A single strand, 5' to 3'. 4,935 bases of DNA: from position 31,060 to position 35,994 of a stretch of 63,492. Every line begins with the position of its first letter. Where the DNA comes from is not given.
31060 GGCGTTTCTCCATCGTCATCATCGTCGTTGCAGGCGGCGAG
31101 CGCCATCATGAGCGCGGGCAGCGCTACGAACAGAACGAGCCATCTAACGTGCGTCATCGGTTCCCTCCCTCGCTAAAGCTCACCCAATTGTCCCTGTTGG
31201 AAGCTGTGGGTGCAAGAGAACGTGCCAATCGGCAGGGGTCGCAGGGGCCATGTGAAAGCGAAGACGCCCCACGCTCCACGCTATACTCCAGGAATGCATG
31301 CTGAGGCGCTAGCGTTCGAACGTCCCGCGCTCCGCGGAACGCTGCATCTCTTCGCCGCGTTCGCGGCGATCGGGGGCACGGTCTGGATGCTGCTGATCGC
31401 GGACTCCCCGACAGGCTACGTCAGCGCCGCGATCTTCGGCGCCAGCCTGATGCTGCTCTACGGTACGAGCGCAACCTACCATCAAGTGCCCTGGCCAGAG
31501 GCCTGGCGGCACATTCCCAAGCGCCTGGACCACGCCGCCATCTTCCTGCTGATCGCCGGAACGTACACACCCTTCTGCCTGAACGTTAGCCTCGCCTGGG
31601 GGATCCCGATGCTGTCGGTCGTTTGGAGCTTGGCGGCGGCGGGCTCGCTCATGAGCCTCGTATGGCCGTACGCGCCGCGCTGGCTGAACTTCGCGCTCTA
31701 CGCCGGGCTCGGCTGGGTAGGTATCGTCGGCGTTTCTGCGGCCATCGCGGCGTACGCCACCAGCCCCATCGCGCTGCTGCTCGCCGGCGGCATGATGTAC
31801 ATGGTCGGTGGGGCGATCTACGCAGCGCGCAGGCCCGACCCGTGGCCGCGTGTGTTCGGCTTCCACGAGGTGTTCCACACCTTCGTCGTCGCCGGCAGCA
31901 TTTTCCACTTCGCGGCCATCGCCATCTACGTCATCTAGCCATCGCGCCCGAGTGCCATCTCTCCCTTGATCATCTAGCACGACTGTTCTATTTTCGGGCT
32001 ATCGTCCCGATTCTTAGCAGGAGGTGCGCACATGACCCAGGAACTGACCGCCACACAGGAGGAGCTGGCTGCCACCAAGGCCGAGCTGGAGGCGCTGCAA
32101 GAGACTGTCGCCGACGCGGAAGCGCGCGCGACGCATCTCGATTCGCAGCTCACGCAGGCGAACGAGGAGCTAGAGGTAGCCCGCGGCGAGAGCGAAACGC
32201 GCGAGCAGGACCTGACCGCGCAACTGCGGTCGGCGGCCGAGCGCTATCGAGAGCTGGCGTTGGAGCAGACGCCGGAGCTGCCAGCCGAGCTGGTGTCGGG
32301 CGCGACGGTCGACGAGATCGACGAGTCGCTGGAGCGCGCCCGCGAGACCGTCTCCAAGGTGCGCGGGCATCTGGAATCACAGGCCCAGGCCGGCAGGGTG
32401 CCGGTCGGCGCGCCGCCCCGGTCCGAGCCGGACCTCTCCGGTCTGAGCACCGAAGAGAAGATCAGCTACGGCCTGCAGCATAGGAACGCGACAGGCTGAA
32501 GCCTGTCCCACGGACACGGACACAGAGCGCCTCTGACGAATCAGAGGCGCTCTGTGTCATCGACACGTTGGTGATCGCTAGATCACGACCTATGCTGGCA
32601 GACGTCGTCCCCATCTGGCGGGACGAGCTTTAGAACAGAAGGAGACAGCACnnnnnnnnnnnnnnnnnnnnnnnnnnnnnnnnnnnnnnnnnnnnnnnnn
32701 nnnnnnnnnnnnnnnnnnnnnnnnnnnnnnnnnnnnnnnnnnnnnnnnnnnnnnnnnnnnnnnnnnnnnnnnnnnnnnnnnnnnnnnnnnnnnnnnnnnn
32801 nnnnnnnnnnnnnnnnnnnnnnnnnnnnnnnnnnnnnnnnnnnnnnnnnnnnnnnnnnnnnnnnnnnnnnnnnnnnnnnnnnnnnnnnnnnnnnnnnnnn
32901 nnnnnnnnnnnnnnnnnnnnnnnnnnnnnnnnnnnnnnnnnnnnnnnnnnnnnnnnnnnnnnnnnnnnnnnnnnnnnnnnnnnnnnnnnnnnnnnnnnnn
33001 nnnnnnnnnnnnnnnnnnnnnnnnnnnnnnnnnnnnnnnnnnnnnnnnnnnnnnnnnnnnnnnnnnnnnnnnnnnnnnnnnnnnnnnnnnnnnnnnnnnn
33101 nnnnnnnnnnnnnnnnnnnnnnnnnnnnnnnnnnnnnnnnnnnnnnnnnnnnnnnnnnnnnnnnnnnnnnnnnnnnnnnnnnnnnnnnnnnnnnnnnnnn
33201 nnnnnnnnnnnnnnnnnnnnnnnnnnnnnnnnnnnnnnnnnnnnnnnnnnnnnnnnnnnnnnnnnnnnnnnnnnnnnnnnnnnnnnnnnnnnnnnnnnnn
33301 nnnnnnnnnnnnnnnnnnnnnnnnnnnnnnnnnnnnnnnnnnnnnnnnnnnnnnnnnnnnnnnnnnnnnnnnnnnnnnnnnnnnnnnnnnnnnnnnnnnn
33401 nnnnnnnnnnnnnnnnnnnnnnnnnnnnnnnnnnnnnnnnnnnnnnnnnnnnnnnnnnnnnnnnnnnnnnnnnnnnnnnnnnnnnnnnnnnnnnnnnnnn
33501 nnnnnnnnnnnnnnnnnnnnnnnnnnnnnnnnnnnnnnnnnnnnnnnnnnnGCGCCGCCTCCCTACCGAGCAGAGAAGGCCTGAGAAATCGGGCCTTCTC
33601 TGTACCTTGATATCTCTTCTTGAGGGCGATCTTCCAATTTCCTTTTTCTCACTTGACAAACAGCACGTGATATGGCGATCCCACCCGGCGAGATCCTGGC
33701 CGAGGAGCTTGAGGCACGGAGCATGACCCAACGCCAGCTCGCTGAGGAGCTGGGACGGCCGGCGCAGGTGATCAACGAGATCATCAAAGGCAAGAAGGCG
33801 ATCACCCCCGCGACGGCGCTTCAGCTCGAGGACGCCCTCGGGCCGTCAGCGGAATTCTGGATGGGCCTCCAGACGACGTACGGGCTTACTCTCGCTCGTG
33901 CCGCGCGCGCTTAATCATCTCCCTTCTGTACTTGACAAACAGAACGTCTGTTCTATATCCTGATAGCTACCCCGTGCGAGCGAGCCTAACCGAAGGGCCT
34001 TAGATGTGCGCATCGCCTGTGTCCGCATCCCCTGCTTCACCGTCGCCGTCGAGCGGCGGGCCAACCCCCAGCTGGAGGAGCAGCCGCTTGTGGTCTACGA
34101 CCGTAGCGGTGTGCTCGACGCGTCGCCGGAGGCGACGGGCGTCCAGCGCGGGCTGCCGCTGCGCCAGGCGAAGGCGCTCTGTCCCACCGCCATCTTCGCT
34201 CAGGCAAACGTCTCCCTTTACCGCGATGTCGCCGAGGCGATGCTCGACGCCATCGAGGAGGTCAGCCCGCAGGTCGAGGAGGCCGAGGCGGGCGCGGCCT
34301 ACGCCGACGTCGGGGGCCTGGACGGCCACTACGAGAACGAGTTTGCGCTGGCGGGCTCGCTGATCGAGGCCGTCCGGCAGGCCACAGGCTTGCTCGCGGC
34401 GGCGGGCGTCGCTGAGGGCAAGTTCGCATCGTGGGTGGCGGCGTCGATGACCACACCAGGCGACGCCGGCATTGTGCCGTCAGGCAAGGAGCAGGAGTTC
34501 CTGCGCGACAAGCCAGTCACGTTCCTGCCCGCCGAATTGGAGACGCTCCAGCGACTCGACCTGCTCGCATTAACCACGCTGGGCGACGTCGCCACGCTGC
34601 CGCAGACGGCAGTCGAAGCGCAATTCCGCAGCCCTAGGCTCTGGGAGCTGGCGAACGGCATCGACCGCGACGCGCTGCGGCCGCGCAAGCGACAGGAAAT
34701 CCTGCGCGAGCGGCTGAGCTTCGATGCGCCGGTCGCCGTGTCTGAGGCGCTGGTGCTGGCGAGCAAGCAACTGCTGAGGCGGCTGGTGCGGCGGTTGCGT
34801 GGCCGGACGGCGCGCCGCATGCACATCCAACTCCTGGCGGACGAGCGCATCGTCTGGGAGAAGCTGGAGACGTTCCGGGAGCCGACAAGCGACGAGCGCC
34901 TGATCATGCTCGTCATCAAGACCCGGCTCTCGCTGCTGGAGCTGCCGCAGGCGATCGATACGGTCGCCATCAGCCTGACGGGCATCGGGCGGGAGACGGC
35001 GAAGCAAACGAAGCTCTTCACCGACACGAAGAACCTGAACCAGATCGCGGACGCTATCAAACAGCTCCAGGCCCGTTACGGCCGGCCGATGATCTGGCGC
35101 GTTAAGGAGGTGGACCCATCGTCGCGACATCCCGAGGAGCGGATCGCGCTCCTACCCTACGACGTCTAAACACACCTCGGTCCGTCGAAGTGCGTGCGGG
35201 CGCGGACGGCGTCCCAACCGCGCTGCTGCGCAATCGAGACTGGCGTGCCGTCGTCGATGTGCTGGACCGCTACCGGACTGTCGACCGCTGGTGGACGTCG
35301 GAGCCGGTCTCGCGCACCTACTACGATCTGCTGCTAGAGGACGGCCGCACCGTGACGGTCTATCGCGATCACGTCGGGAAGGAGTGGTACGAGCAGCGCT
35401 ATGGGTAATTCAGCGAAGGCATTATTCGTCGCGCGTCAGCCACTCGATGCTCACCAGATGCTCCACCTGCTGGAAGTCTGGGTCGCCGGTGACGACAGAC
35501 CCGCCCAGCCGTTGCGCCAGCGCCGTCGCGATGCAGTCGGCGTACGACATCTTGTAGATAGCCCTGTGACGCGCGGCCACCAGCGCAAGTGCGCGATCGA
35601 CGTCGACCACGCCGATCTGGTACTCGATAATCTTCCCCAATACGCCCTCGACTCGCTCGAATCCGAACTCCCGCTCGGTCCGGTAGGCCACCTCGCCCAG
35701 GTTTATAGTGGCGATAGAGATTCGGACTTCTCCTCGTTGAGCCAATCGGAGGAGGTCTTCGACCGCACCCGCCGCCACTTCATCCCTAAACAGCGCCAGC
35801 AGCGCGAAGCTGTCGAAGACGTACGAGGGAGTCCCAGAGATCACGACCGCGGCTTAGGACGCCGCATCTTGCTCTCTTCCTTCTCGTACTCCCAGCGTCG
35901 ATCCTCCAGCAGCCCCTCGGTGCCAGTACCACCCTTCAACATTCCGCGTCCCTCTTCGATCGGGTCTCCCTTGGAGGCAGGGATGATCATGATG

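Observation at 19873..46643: Phage-particle gene set kept in canonical order but split into four blocks by 2.7-9.1 kb of cellular cargo (domesticated / GTA-like element candidate)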

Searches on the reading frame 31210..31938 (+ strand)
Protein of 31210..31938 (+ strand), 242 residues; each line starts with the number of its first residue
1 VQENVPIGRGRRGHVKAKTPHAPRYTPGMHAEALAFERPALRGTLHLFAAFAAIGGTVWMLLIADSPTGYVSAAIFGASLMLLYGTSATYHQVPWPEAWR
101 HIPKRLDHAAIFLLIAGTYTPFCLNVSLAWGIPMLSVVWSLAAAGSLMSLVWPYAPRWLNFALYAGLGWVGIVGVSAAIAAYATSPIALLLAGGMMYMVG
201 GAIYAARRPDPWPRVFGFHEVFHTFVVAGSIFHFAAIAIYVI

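Call 11: search_protein_families(library=pfam, proteins=[window:31210-31938:+], max_evalue=0.01)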
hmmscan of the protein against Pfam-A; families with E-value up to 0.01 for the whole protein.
window:31210-31938:+ (242 aa): 2 families
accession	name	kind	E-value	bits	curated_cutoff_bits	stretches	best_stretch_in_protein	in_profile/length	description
PF03006.26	HlyIII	-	5.5e-45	154.2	26.2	1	36-234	3-224/224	Haemolysin-III related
PF13301.11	DUF4079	-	0.0028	18.3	31.4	0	134-181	56-103/141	Protein of unknown function (DUF4079)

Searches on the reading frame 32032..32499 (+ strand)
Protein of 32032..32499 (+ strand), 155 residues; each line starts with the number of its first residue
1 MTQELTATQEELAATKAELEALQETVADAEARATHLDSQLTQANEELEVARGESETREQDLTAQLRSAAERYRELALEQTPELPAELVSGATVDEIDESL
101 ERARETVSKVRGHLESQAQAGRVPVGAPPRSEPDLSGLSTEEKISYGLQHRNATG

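Call 4: search_protein_families(library=pfam, proteins=[window:32032-32499:+], max_evalue=0.01)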
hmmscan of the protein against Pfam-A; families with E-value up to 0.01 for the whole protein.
window:32032-32499:+ (155 aa): 3 families
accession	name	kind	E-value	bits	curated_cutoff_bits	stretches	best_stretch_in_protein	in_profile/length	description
PF18595.6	Nuf2_DHR10-like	-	0.0019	18.7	28.4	1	3-68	50-115/117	Nuf2, DHR10-like domain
PF07926.17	TPR_MLP1_2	-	0.0028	18.1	36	0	13-75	53-115/129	TPR/MLP1/MLP2-like protein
PF23735.1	KIF9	-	0.0047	17.5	31.9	0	6-74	21-97/140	Kinesin-like protein KIF9 domain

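Call 5: search_protein_families(library=phrogs, proteins=[window:32032-32499:+], max_evalue=0.01)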
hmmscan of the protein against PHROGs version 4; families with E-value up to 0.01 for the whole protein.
window:32032-32499:+ (155 aa): 3 families
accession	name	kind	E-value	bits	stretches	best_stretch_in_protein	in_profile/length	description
phrog_4780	-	unknown function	0.0018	18.9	1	1-112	142-246/275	-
phrog_1793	-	head and packaging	0.0019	19.4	1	6-127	42-156/193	head scaffolding protein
phrog_33580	-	unknown function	0.0088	16.9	1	9-120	63-175/223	-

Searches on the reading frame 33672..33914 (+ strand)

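Call 12: search_protein_families(library=pfam, proteins=[window:33672-33914:+], max_evalue=0.01)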
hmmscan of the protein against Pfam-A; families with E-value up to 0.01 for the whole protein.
window:33672-33914:+ (80 aa): 4 families
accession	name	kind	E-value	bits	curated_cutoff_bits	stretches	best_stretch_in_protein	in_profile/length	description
PF01381.28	HTH_3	-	1e-09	38.7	23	1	9-57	1-49/55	Helix-turn-helix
PF13560.12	HTH_31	-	8.3e-05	23.3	27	1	14-57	11-55/64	Helix-turn-helix domain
PF13443.12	HTH_26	-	0.0044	17.7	22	1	10-56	3-50/63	Cro/C1-type HTH DNA-binding domain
PF12844.13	HTH_19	-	0.0085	16.4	30.2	1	6-52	1-47/64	Helix-turn-helix domain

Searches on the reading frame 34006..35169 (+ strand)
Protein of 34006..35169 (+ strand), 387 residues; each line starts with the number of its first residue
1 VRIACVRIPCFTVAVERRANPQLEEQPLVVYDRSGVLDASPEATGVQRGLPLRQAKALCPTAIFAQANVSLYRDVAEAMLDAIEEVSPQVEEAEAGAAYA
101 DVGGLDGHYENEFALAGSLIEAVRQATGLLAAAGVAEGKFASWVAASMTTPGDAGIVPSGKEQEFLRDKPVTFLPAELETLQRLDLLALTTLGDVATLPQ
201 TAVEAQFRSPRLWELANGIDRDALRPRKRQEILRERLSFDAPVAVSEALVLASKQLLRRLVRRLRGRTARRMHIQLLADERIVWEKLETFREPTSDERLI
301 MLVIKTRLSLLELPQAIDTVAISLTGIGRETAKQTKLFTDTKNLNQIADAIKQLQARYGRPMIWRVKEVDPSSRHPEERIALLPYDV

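Call 12: search_protein_families(library=pfam, proteins=[window:34006-35169:+], max_evalue=0.01)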
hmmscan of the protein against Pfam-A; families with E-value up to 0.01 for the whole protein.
window:34006-35169:+ (387 aa): 2 families
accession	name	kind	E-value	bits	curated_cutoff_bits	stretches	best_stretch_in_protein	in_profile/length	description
PF00817.25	IMS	-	2.8e-26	92.6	23.2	1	8-146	3-147/148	impB/mucB/samB family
PF11799.13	IMS_C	-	0.0023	18.8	20.7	1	231-337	3-109/109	impB/mucB/samB family C-terminal domain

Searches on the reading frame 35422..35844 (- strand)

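Call 12: search_protein_families(library=pfam, proteins=[window:35422-35844:-], max_evalue=0.01)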
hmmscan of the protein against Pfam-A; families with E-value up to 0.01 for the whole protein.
window:35422-35844:- (140 aa): 1 family
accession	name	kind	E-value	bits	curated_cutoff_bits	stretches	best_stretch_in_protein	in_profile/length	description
PF01850.27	PIN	-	3.1e-15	57.3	23.6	1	8-129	1-119/120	PIN domain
